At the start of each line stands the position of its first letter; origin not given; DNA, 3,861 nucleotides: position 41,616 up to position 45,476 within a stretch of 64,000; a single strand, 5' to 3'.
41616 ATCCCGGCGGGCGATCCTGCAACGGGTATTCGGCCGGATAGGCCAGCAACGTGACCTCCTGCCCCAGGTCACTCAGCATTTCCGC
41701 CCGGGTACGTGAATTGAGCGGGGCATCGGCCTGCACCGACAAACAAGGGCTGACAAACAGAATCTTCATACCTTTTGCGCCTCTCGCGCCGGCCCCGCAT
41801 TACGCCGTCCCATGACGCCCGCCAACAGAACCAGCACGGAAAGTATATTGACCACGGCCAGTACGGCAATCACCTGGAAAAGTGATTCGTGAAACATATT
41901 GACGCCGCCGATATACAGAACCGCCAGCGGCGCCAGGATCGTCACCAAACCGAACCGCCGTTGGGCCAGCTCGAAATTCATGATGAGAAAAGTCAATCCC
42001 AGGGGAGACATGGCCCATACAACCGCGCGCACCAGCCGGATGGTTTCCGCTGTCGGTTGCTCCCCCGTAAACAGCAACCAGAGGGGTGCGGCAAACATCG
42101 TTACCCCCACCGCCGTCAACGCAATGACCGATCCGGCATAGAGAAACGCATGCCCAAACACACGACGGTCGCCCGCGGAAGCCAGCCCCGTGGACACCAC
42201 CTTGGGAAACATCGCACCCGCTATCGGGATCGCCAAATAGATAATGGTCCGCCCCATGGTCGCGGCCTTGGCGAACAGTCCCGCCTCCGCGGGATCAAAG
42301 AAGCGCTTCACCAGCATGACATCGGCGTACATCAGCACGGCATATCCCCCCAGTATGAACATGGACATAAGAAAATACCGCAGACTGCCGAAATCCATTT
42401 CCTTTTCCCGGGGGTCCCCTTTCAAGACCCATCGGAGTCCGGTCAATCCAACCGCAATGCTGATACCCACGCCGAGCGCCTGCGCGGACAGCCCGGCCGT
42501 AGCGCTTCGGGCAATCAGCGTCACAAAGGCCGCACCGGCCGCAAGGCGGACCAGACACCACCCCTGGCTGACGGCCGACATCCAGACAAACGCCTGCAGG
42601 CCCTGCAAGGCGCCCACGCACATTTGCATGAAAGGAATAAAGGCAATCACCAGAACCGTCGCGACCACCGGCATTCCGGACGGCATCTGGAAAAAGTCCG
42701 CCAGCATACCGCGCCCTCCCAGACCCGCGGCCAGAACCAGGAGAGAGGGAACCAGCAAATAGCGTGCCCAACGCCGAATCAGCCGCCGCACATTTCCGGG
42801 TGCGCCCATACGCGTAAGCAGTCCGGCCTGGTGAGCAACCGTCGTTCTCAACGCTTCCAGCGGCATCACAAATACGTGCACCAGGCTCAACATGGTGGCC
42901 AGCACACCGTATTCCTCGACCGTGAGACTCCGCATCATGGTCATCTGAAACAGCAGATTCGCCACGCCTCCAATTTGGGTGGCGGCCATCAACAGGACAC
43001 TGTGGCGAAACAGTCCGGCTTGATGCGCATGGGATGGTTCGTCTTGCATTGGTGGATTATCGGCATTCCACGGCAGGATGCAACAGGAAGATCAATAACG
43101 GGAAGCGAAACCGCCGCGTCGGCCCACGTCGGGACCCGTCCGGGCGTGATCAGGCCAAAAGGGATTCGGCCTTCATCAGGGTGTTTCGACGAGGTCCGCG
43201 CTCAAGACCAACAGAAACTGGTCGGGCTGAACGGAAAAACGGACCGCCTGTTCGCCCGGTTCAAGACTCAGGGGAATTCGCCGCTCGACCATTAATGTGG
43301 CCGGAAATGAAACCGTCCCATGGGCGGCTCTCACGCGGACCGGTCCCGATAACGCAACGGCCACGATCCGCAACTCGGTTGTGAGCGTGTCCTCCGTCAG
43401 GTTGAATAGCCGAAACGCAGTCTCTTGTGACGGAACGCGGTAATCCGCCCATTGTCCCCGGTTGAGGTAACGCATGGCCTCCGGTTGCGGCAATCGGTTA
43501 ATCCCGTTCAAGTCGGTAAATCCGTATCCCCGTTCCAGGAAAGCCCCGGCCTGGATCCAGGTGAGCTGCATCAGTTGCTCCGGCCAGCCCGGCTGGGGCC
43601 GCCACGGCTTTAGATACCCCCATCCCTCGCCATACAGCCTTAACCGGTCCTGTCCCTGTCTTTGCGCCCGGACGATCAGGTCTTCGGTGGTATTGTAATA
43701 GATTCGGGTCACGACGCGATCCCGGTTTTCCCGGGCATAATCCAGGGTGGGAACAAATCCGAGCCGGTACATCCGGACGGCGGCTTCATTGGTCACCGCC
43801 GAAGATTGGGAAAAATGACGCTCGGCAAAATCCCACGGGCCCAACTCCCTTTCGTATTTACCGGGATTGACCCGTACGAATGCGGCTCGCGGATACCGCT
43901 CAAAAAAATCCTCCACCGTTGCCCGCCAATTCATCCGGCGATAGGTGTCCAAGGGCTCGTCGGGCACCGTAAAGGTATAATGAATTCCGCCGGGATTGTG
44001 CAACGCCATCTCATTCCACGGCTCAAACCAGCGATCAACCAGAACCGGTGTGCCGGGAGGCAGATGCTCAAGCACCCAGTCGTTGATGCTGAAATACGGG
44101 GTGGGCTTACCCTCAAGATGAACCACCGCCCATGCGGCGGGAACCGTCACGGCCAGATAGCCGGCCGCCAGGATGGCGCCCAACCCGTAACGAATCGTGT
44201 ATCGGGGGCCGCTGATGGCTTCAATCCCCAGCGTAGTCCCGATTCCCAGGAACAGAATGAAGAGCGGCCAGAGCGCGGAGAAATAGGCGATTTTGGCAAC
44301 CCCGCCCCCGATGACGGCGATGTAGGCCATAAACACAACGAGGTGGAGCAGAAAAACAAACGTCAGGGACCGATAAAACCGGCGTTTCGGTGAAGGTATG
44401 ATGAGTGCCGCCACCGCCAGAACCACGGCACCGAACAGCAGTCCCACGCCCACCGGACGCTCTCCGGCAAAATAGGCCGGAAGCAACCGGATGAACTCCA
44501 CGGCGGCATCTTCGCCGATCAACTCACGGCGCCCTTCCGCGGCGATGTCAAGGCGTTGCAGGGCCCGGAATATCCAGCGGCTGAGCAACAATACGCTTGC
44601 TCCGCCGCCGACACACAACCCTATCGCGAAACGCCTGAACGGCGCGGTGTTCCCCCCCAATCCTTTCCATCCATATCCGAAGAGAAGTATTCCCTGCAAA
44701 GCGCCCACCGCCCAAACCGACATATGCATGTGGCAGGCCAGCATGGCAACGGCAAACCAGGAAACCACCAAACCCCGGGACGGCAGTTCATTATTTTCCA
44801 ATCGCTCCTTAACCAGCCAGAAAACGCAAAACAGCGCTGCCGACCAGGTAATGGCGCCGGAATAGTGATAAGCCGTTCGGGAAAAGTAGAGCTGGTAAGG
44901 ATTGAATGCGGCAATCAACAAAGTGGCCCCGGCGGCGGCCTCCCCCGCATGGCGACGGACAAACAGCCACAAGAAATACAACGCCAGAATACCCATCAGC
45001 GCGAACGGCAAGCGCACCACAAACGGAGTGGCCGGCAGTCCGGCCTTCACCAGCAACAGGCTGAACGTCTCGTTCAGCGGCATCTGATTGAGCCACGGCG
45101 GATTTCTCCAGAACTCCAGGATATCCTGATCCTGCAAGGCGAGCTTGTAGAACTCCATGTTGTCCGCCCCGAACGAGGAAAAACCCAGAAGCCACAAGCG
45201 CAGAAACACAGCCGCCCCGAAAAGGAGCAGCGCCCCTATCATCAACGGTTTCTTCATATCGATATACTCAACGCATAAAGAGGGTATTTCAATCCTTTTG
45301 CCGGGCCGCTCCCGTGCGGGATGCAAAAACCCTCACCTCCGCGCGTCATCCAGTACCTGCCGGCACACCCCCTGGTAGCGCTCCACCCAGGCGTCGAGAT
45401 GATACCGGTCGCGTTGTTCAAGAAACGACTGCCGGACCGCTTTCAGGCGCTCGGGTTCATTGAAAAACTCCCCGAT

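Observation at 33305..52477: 19-kb co-directional operon pairing three ArnT/PMT-like GT-C enzymes with Dpm1/ArnC-like polyprenyl-phosphate sugar synthases: candidate undescribed periplasmic glycosylation system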

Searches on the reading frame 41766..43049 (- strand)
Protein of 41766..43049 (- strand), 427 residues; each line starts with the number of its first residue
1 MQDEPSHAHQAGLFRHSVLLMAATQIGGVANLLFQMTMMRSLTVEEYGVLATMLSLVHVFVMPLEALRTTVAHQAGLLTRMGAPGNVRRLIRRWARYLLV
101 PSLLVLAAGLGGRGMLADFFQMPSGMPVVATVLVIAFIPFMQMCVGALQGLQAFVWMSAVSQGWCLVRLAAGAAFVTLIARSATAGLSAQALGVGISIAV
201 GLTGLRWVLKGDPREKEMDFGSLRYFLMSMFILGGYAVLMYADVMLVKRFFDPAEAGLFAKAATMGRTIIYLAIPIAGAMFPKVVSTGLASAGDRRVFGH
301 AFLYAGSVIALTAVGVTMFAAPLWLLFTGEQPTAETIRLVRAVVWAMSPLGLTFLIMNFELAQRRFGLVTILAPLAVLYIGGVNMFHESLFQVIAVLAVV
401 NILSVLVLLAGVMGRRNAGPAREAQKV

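Call 4: search_protein_families(library=pfam, proteins=[window:41766-43049:-], max_evalue=0.01)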
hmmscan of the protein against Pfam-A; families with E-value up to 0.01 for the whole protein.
window:41766-43049:- (427 aa): 0 families

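Call 6: search_protein_families(library=ncbifam, proteins=[window:41766-43049:-], max_evalue=0.01)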
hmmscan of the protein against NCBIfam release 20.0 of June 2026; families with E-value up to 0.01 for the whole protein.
window:41766-43049:- (427 aa): 0 families

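Call 43: search_protein_families(library=pfam, proteins=[window:41766-43049:-], max_evalue=10)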
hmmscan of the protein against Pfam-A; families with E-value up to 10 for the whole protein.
window:41766-43049:- (427 aa): 0 families

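Call 54: search_protein_representatives(protein=window:41766-43049:-)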
Query: 427 residues. Proteins with E-value up to 0.001 (for the whole library): 2642; up to 1e-10: 977; up to 1e-30: 137. The best 150 are listed.
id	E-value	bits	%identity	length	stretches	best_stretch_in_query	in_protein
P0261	5.6e-106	371.5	48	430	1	2-411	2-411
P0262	6.1e-95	335.2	44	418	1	12-415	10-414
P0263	2.3e-90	320.1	45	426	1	8-421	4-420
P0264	1.6e-89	317.3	44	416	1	9-412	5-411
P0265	5.0e-89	315.7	42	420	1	13-412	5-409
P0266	1.1e-87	311.3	45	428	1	10-414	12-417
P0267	2.9e-85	303.3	46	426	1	10-417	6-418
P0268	1.4e-83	297.7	43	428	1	12-418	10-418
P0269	1.1e-82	294.8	43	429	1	3-416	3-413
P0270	4.7e-82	292.7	46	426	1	12-411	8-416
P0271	4.7e-81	289.5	42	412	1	12-410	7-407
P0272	1.3e-80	288.0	41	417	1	13-417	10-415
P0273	1.6e-79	284.4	43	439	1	13-414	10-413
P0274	8.0e-77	275.5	41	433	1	11-408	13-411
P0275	2.9e-76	273.7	40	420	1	12-413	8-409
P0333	3.7e-50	187.7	36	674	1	12-410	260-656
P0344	5.6e-46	174.0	33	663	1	13-406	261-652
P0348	2.1e-45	172.1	31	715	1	12-405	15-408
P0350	9.2e-44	166.7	37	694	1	5-409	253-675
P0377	1.8e-36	142.6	30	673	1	12-414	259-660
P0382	2.6e-34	135.5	27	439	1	11-402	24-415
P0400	4.7e-29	118.2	27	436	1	10-416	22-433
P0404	2.2e-28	116.0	30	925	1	12-403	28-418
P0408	1.3e-27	113.4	25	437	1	14-409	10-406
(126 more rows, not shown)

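Call 55: search_protein_families(library=pfam, proteins=[P0333, P0344, P0350, P0377, P0348, P0404, P0408, P0400, P0382, P0261], max_evalue=0.01)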
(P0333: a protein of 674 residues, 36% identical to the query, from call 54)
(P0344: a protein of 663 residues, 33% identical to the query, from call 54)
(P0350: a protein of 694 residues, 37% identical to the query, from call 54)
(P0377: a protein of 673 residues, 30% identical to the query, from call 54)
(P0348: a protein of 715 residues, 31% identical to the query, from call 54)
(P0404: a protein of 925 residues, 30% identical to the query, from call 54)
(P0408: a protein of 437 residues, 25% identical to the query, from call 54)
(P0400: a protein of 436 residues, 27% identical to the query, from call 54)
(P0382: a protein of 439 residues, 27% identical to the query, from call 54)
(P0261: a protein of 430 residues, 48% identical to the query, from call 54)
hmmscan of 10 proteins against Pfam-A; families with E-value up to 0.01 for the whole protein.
P0333 (674 aa): 4 families
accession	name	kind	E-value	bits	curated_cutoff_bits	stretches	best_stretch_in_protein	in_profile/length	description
PF00535.33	Glycos_transf_2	-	9.9e-26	91.1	23.3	1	4-170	1-165/168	Glycosyl transferase family 2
PF13641.12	Glyco_tranf_2_3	-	1.1e-13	52.2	27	1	3-198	3-201/230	Glycosyltransferase like family 2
PF01943.22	Polysacc_synt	-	5.9e-05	23.1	28.2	1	351-529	84-268/274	Polysaccharide biosynthesis protein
PF10111.15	Glyco_tranf_2_2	-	0.0015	18.5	27.3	1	4-106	1-102/276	Glycosyltransferase like family 2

P0344 (663 aa): 4 families
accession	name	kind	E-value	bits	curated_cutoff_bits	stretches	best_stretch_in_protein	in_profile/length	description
PF00535.33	Glycos_transf_2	-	3.1e-26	92.7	23.3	1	4-169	1-164/168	Glycosyl transferase family 2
PF13641.12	Glyco_tranf_2_3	-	2.5e-13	51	27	1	3-196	3-199/230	Glycosyltransferase like family 2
PF01943.22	Polysacc_synt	-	3.8e-11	43.4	28.2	1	261-529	1-268/274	Polysaccharide biosynthesis protein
PF10111.15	Glyco_tranf_2_2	-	0.00085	19.3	27.3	1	4-106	1-102/276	Glycosyltransferase like family 2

P0350 (694 aa): 4 families
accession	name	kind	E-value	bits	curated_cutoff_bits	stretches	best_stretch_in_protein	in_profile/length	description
PF00535.33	Glycos_transf_2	-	1.5e-25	90.5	23.3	1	4-172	1-167/168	Glycosyl transferase family 2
PF13641.12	Glyco_tranf_2_3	-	1.3e-12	48.7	27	1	3-204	3-207/230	Glycosyltransferase like family 2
PF10111.15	Glyco_tranf_2_2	-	0.00032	20.7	27.3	1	5-106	2-102/276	Glycosyltransferase like family 2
PF02529.20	PetG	-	0.0075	16.5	23.7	0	603-623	3-23/36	Cytochrome B6-F complex subunit 5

P0377 (673 aa): 4 families
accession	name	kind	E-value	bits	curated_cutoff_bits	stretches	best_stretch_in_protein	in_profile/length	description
PF00535.33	Glycos_transf_2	-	5.9e-25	88.6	23.3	1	4-167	1-161/168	Glycosyl transferase family 2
PF13641.12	Glyco_tranf_2_3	-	3.2e-09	37.6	27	1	3-197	3-199/230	Glycosyltransferase like family 2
PF10111.15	Glyco_tranf_2_2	-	7.6e-06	26.1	27.3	1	4-109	1-105/276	Glycosyltransferase like family 2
PF13704.12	Glyco_tranf_2_4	-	0.0012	19.7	27.5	1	11-95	2-81/98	Glycosyl transferase family 2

P0348 (715 aa): 4 families
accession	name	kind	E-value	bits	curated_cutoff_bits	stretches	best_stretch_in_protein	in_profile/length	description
PF00535.33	Glycos_transf_2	-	2.2e-26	93.2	23.3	1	442-578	1-142/168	Glycosyl transferase family 2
PF13641.12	Glyco_tranf_2_3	-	5.1e-10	40.2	27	1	440-553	2-119/230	Glycosyltransferase like family 2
PF10111.15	Glyco_tranf_2_2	-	6e-08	32.9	27.3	1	442-569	1-136/276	Glycosyltransferase like family 2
PF13704.12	Glyco_tranf_2_4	-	0.0039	18.1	27.5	0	449-527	2-79/98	Glycosyl transferase family 2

P0404 (925 aa): 6 families
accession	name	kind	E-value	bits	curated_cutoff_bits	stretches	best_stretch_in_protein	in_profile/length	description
PF13439.12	Glyco_transf_4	-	1.9e-18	67.5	28.5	1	537-718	2-167/170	Glycosyltransferase Family 4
PF00534.26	Glycos_transf_1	-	3.2e-16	59.8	26.4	1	727-892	3-165/172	Glycosyl transferases group 1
PF13692.12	Glyco_trans_1_4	-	3.5e-14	53.7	27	1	740-885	2-142/142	Glycosyl transferases group 1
PF13440.11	Polysacc_synt_3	-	2e-12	47.4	23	1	54-352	2-292/293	Polysaccharide biosynthesis protein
PF13579.12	Glyco_trans_4_4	-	1.4e-10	42.2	29.7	1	537-649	1-106/158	Glycosyl transferase 4-like domain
PF01943.22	Polysacc_synt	-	3e-08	33.9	28.2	1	29-296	1-268/274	Polysaccharide biosynthesis protein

P0408 (437 aa): 3 families
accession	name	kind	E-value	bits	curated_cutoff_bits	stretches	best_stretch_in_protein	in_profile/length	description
PF13440.11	Polysacc_synt_3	-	1.5e-16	61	23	1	33-306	1-266/293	Polysaccharide biosynthesis protein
PF01943.22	Polysacc_synt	-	1.1e-10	41.8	28.2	1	10-281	2-271/274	Polysaccharide biosynthesis protein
PF01554.23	MatE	-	0.0003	20.9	24.9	1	224-348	1-124/161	MatE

P0400 (436 aa): 2 families
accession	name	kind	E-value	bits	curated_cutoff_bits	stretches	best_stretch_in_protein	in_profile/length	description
PF01943.22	Polysacc_synt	-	1.6e-09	38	28.2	1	28-298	4-272/274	Polysaccharide biosynthesis protein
PF01554.23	MatE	-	4.7e-07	30.1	24.9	2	241-389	2-147/161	MatE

P0382 (439 aa): 0 families

P0261 (430 aa): 0 families

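Call 91: search_protein_families(library=pfam, alignment_id=A5, max_evalue=0.001)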
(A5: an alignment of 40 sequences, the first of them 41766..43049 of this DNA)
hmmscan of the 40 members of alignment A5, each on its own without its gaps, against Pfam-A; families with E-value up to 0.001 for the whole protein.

A. member 1, window:41766-43049:- (427 aa): 0 families

B. families by the number of members that match (of 40 scanned): 3 families
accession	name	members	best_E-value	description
PF01943.22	Polysacc_synt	11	5.6e-13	Polysaccharide biosynthesis protein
PF13440.11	Polysacc_synt_3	5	1.5e-16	Polysaccharide biosynthesis protein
PF01554.23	MatE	4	4.7e-07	MatE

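Call 92: search_solved_structures(query=A5, max_evalue=1)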
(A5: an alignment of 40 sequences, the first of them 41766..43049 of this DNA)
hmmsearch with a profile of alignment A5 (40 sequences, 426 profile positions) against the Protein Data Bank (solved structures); distinct sequences matched with E-value up to 1: 3.
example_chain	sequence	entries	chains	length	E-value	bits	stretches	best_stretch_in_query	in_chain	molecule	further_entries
6hfb_A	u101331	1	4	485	0.02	16.9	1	7-205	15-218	Uncharacterized protein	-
4mlb_A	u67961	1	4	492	0.021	16.8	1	7-205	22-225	PF0708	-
3vvn_A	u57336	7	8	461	0.76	11.7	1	7-205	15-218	Putative uncharacterized protein | MOP transporter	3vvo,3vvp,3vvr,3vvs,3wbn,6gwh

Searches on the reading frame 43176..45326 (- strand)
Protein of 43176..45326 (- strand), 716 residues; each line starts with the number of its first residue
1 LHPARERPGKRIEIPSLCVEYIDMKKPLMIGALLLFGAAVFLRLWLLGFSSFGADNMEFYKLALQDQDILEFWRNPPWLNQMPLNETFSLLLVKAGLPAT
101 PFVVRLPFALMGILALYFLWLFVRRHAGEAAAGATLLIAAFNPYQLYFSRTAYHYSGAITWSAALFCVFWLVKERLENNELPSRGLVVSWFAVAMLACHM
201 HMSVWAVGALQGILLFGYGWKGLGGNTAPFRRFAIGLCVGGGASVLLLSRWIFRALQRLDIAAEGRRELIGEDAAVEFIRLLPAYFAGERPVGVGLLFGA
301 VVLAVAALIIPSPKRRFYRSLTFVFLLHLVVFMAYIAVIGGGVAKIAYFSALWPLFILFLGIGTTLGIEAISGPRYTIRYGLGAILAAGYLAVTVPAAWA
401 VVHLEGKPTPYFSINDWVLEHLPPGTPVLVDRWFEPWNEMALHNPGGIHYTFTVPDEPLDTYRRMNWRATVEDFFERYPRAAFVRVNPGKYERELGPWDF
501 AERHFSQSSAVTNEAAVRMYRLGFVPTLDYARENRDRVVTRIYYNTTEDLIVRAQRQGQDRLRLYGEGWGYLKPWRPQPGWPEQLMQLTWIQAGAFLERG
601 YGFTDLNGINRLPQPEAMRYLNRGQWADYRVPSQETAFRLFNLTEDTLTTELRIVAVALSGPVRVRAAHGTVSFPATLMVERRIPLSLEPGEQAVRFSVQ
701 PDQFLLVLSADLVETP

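Call 4: search_protein_families(library=pfam, proteins=[window:43176-45326:-], max_evalue=0.01)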
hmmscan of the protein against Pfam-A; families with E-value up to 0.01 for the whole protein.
window:43176-45326:- (716 aa): 1 family
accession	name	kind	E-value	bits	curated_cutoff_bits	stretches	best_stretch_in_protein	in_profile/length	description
PF13231.12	PMT_2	-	4.7e-05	24.1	26.1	1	101-217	21-132/160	Dolichyl-phosphate-mannose-protein mannosyltransferase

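Call 6: search_protein_families(library=ncbifam, proteins=[window:43176-45326:-], max_evalue=0.01)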
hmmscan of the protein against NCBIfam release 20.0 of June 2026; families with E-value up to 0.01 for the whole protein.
window:43176-45326:- (716 aa): 1 family
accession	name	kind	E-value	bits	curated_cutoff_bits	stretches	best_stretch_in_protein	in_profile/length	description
TIGR03663.1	TIGR03663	subfamily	0.0014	17.8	126.25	1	97-156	66-124/435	flippase activity-associated protein Agl23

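Call 43: search_protein_families(library=pfam, proteins=[window:43176-45326:-], max_evalue=10)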
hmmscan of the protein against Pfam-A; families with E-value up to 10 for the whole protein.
window:43176-45326:- (716 aa): 1 family
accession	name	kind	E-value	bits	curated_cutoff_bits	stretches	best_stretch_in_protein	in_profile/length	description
PF13231.12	PMT_2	-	4.7e-05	24.1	26.1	1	101-217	21-132/160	Dolichyl-phosphate-mannose-protein mannosyltransferase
